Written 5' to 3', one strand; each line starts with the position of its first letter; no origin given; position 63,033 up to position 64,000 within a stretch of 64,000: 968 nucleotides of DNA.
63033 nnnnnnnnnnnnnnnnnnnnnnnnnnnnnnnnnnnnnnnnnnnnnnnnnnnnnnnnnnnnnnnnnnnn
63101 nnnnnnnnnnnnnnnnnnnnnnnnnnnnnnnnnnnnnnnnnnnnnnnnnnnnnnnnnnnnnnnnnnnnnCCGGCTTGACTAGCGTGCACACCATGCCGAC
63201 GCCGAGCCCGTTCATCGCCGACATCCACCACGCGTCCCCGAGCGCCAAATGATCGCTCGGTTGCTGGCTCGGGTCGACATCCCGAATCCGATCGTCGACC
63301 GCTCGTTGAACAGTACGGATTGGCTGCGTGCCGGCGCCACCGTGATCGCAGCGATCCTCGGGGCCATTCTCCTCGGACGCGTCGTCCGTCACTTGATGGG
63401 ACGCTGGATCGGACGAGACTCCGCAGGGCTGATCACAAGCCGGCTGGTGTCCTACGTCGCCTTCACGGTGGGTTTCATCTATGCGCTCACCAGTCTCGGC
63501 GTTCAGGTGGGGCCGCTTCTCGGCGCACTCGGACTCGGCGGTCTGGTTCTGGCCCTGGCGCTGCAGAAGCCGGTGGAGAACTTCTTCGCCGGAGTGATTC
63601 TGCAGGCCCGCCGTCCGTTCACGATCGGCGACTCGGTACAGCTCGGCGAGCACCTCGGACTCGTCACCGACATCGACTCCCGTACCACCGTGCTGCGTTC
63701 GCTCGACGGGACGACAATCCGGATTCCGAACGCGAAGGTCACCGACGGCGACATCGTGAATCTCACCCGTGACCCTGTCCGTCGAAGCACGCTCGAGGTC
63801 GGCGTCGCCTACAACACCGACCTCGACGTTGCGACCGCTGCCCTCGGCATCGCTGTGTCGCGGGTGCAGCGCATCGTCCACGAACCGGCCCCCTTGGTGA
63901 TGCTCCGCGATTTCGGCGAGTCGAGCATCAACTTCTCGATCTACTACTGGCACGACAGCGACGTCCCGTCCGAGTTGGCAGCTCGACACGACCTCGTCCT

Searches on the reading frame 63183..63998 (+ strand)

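Call 22: search_protein_families(library=pfam, proteins=[window:63183-63998:+])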
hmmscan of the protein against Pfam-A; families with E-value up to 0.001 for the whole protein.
window:63183-63998:+ (272 aa): 3 families
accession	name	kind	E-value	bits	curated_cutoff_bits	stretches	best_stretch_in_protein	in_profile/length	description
PF00924.24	MS_channel_2nd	-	2e-18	66.7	20.2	1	130-196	2-68/68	Mechanosensitive ion channel, beta-domain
PF21082.3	MS_channel_3rd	-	1.3e-08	35.6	21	1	204-264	3-65/88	Mechanosensitive ion channel MscS, C-terminal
PF21088.3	MS_channel_1st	-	9.5e-07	29.1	23.1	1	88-128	2-42/42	Mechanosensitive ion channel, transmembrane helices 2/3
